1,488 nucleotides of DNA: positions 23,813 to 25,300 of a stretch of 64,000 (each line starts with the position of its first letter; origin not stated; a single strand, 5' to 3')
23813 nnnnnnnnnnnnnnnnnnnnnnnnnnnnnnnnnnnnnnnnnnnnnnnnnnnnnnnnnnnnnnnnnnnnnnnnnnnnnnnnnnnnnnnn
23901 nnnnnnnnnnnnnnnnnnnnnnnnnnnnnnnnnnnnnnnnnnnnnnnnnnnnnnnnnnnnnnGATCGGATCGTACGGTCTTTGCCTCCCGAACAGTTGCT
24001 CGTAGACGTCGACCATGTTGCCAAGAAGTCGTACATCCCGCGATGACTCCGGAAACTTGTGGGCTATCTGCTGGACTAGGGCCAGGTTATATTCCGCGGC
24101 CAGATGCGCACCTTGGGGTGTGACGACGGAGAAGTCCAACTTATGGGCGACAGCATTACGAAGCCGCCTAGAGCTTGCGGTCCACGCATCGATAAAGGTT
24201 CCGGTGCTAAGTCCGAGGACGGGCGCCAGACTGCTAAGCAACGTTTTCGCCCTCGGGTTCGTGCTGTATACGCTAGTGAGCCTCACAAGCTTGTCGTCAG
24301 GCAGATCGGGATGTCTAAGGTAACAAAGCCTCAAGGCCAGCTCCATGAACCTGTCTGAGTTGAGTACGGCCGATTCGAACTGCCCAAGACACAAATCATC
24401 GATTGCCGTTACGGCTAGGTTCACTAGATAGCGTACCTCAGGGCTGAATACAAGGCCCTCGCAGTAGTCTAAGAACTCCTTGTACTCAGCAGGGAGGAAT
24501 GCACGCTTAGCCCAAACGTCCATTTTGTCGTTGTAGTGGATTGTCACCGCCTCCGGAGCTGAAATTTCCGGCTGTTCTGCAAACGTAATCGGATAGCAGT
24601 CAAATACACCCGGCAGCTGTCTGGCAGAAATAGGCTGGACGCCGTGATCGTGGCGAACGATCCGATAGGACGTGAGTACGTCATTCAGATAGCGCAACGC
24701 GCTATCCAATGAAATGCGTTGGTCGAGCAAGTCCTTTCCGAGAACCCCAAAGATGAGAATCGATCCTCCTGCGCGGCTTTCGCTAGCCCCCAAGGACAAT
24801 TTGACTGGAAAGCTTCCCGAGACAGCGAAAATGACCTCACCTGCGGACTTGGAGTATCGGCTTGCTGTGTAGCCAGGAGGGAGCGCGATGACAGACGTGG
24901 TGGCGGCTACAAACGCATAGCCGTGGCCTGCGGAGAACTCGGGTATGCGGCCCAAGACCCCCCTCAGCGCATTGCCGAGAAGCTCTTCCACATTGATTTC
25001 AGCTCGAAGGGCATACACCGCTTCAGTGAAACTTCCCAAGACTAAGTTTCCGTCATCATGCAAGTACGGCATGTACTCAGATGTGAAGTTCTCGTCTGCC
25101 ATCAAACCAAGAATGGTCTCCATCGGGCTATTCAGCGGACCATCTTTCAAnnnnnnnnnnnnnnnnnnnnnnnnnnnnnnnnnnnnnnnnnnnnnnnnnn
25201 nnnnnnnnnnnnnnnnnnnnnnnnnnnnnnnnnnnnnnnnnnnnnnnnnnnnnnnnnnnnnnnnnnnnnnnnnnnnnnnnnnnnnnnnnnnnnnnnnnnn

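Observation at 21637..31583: Dense uncharacterised defence-like cargo: three HEPN-motif proteins, HNH and OLD on one small IME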

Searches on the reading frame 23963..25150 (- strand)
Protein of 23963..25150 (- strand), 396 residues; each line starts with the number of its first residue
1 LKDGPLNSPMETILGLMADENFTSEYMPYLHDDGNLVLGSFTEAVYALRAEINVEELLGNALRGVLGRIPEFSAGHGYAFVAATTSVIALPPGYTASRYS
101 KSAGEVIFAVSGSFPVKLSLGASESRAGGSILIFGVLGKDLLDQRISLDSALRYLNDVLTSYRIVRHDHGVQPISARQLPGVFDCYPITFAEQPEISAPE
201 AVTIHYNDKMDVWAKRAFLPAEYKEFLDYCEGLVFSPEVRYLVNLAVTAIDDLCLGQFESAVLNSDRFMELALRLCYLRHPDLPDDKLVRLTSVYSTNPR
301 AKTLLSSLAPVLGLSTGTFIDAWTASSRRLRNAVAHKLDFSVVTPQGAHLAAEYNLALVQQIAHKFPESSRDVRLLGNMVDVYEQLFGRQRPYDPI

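Call 5: search_protein_families(library=pfam, proteins=[window:23963-25150:-], max_evalue=0.1)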
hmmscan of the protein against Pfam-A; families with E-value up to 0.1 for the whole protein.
window:23963-25150:- (396 aa): 0 families

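Call 6: search_protein_families(library=padloc, proteins=[window:23963-25150:-], max_evalue=0.1)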
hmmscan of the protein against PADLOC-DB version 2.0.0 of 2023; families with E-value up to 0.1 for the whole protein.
window:23963-25150:- (396 aa): 0 families

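Call 7: search_protein_families(library=ncbifam, proteins=[window:23963-25150:-], max_evalue=0.1)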
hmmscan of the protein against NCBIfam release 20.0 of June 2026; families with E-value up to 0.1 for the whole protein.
window:23963-25150:- (396 aa): 0 families

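Call 8: search_protein_families(library=phrogs, proteins=[window:23963-25150:-], max_evalue=0.1)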
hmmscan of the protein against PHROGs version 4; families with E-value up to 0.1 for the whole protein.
window:23963-25150:- (396 aa): 0 families

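Call 12: find_homologous_proteins(query=window:23963-25150:-)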
Query window:23963-25150:- (396 aa): 15 proteins with E <= 0.001 among 8000 candidates.
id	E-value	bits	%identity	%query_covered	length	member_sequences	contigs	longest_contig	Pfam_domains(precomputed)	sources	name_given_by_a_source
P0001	7.6e-251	850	100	96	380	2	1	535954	-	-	-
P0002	3.2e-227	772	89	97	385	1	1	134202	-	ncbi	ncbi:hypothetical protein ACVWZ8_004810 [Arthrobacter sp. UYCu723]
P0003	7.4e-227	771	89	97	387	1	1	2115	-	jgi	jgi:hypothetical protein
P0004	3.8e-224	762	89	95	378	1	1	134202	-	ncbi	ncbi:hypothetical protein [Arthrobacter sp. UYCu723]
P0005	1.8e-182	625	72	96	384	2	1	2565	-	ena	-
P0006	1.8e-175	602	70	97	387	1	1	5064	-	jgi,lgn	jgi:hypothetical protein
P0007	6.3e-171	587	66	99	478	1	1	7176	-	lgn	-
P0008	1.3e-169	583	67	96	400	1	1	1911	-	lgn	-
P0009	4.1e-169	581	69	96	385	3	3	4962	-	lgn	-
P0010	4.2e-160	551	64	97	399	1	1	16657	-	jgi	jgi:hypothetical protein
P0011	2.3e-145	503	58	97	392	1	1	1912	-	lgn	-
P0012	5.6e-119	416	66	71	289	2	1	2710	-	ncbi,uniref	ncbi:hypothetical protein ACIQHF_20040 [Pseudarthrobacter oxydans]|uniref:hypothetical protein n=1 T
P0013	2.3e-110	388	46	96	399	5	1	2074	-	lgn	-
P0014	4.0e-57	212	33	92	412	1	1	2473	-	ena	-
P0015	1.4e-51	194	31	95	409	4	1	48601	-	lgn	-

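Call 18: search_solved_structures(query=A1, max_evalue=10)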
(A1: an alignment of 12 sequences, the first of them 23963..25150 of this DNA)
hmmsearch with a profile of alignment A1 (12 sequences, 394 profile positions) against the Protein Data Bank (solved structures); distinct sequences matched with E-value up to 10: 6.
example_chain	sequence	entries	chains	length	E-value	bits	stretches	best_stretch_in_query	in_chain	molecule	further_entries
5j8j_A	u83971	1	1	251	0.27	13.4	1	193-219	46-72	Histone deacetylase HDA1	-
4m16_A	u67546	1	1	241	0.62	12.2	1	329-365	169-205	Bartonella effector protein (Bep) substrate of VirB T4SS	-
6z6f_A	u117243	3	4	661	0.93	11.6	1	193-219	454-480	Histone deacetylase HDA1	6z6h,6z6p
6z6o_A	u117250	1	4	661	0.93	11.6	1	193-219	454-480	Histone deacetylase HDA1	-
6z6f_B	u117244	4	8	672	0.95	11.6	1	193-219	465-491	Histone deacetylase HDA1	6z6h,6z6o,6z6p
7vmf_A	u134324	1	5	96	1.5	10.9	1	96-144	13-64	Histone deacetylase HDT2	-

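Call 21: find_encoding_contigs(protein=P0015, flank=8000, max_places=3)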
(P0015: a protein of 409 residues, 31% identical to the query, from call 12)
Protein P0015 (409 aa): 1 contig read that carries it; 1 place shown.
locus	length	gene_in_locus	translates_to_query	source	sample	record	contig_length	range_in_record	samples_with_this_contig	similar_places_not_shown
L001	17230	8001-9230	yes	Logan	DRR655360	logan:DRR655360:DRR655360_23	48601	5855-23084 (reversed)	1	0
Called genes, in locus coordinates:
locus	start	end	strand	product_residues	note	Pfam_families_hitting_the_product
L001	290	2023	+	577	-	PF00664:ABC_membrane, PF00005:ABC_tran, PF06414:Zeta_toxin (weak)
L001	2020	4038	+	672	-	PF00664:ABC_membrane, PF00005:ABC_tran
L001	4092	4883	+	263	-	-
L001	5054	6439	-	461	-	PF04326:SLFN_AlbA_2, PF13749:HATPase_c_4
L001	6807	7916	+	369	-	-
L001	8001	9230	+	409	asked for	-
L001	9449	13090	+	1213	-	PF02574:S-methyl_trans, PF00809:Pterin_bind, PF02607:B12-binding_2, PF02310:B12-binding, PF02965:Met_synt_B12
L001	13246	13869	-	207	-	PF01488:Shikimate_DH (weak), PF03807:F420_oxidored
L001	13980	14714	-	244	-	PF00106:adh_short, PF08659:KR, PF23441:SDR, PF13561:adh_short_C2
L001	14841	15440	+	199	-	PF00440:TetR_N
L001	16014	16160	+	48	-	PF18919:DUF5670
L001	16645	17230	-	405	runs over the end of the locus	PF08240:ADH_N, PF01262:AlaDh_PNT_C (weak), PF00107:ADH_zinc_N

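Call 22: find_encoding_contigs(protein=P0010, flank=8000, max_places=3)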
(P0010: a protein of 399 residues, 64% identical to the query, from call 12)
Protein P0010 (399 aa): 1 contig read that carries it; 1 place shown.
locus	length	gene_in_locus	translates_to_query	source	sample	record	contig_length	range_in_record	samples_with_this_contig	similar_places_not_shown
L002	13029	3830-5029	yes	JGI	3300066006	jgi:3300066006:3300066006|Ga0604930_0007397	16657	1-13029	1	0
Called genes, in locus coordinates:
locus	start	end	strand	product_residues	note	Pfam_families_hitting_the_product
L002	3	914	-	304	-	?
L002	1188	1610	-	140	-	-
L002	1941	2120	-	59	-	PF07411:DUF1508 (weak)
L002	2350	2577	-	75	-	-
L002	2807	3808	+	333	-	PF17761:DUF1016_N, PF06250:YhcG_C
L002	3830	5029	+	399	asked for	-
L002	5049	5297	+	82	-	-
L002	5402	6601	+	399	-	PF01548:DEDD_Tnp_IS110, PF02371:Transposase_20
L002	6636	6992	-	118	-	-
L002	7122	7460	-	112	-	-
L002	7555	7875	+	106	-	-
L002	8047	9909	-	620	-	PF13468:Glyoxalase_3, PF01546:Peptidase_M20, PF07687:M20_dimer (weak)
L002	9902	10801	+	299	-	PF12728:HTH_17 (faint), PF13411:MerR_1, PF00376:MerR, PF01381:HTH_3, PF13443:HTH_26 (weak), PF13560:HTH_31, PF07883:Cupin_2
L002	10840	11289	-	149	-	PF01042:Ribonuc_L-PSP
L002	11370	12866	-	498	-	PF02133:Transp_cyt_pur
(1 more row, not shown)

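Call 36: search_protein_representatives(alignment_id=A1)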
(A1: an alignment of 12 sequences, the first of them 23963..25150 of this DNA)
Query: 12 sequences, 394 profile positions. Proteins with E-value up to 0.001 (for the whole library): 44; up to 1e-10: 33; up to 1e-30: 13. The best 44 are listed.
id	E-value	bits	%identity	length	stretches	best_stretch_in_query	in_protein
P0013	6.0e-175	598.3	-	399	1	6-391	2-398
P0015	1.1e-161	554.7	-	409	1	2-388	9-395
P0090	4.3e-99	348.6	-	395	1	5-387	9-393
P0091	2.1e-74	267.3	-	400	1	15-391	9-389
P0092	1.3e-71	258.2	-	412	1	5-379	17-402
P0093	3.2e-65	237.1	-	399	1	5-387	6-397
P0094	6.3e-64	232.8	-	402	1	5-387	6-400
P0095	3.0e-63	230.6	-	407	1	4-371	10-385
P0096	4.2e-56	207.1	-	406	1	7-387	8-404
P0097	4.2e-46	174.1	-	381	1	25-387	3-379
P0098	2.6e-44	168.3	-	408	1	74-377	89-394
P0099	3.4e-41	158.0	-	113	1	10-120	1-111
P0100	4.3e-36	141.2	-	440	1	74-390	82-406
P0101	8.5e-28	113.9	-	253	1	203-379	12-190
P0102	1.0e-26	110.4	-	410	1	21-363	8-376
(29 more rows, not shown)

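Call 38: search_protein_families(library=pfam, alignment_id=A5, max_evalue=1)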
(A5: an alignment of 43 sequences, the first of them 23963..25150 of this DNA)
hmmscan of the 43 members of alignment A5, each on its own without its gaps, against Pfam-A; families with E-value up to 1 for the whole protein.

A. member 1, window:23963-25150:- (396 aa): 1 family
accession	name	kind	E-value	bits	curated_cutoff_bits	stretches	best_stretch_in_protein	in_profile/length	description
PF25577.1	TPR_TAF2_C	-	0.18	11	27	1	357-392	305-341/363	TAF2-like, TPR repeats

B. families by the number of members that match (of 43 scanned): 36 families (the first 25 are shown)
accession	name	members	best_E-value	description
PF18731.6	HEPN_Swt1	2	0.038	Swt1-like HEPN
PF06511.16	T3SS_TC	1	0.0011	Type III secretion systems tip complex components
PF22130.1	Phage_gp38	1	0.005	Lactococcus phage gp38-like protein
PF12625.12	Arabinose_bd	1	0.016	Arabinose-binding domain of AraC transcription regulator, N-term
PF10668.15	Phage_terminase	1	0.025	Phage terminase small subunit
PF18599.6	LCIB_C_CA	1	0.035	Limiting CO2-inducible proteins B/C beta carbonyic anhydrases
PF22534.1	RFC_C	1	0.053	Replication factor C subunit 3, C-terminal domain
PF16691.10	DUF5062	1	0.067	Domain of unknown function (DUF5062)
PF21975.1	ASNSD1-SEP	1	0.068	ASNSD1 upstream open reading frame protein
PF23398.1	FAZ1_cons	1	0.075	FAZ1, conserved domain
PF03703.20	bPH_2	1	0.076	Bacterial PH domain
PF18739.6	HEPN_Apea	1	0.079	Apea-like HEPN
PF17902.7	SH3_10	1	0.084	SH3 domain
PF22314.2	NPC1_MLD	1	0.086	NPC1, middle luminal domain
PF03274.19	Foamy_BEL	1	0.088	Foamy virus BEL 1/2 protein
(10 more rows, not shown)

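Call 45: find_encoding_contigs(protein=P0002, flank=10000, max_places=2)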
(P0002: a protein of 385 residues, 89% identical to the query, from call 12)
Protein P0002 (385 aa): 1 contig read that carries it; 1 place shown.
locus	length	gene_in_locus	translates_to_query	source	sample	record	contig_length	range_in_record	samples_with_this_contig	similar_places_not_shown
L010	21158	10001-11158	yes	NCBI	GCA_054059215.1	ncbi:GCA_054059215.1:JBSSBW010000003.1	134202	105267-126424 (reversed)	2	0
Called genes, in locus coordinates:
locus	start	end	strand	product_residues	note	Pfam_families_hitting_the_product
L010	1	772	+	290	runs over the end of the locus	PF00589:Phage_integrase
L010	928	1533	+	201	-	PF11740:KfrA_N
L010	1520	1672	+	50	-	-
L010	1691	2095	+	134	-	-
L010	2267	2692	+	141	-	-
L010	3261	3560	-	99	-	-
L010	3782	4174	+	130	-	PF21983:NikA-like (weak), PF05713:MobC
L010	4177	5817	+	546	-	PF03432:Relaxase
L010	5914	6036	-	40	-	-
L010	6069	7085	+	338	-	-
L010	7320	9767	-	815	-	PF13176:TPR_7 (faint), PF13428:TPR_14 (faint), PF14559:TPR_19 (faint), PF07721:TPR_4 (faint), PF07719:TPR_2 (faint), PF13181:TPR_8 (faint), PF13374:TPR_10 (faint), PF13424:TPR_12 (faint), +3 more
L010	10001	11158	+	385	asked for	-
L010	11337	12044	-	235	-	PF08808:RES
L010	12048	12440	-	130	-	-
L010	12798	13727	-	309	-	PF00126:HTH_1, PF03466:LysR_substrate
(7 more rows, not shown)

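Call 51: search_solved_structures(query=A5, max_evalue=10, show_alignments=2)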
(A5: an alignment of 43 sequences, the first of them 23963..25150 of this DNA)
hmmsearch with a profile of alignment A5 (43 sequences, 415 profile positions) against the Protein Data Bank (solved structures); distinct sequences matched with E-value up to 10: 2.
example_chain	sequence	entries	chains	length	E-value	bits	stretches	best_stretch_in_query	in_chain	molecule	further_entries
1jjr_A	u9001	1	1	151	0.17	14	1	23-64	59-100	THYROID AUTOANTIGEN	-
1sgm_A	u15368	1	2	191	1.3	11.1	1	361-402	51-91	Putative HTH-type transcriptional regulator yxaF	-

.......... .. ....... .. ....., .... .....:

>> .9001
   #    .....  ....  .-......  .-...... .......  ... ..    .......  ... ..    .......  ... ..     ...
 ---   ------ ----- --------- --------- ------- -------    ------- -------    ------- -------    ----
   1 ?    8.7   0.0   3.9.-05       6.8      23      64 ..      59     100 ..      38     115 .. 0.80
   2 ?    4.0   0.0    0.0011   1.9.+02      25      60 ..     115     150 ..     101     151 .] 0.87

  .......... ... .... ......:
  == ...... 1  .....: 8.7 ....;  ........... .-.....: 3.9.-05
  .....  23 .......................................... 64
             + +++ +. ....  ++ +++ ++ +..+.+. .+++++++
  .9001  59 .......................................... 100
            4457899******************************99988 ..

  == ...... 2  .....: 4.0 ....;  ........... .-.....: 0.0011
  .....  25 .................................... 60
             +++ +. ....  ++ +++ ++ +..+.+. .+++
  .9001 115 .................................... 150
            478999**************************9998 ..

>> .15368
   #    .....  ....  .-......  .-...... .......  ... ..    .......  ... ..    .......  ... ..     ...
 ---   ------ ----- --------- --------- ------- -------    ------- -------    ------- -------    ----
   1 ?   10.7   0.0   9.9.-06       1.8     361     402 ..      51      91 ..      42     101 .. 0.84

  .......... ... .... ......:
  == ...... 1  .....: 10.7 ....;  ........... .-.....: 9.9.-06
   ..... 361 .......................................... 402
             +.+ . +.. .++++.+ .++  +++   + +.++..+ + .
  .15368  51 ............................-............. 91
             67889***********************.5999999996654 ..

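Call 60: search_dna_similar(query=window:23963-25150:-, collection=plasmids, mode=protein, max_rows=12)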
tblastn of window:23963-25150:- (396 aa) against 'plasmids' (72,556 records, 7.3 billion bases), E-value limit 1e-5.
No match.

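Call 94: search_protein_families(library=padloc, alignment_id=A5, max_evalue=0.1)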
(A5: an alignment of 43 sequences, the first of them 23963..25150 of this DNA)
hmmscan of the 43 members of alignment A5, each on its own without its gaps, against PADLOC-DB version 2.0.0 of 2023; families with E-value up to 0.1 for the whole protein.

A. member 1, window:23963-25150:- (396 aa): 0 families

B. families by the number of members that match (of 43 scanned): 4 families
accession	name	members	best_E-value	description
PDLC01031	Csx1/Csm6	3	0.00041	CARF+HEPN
PDLC00462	JetA1|JetA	2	8.8e-05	DUF5716 domain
PDLC03544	REase_II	1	0.026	Type II restriction enzyme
PDLC02344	AbiD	1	0.041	AbiD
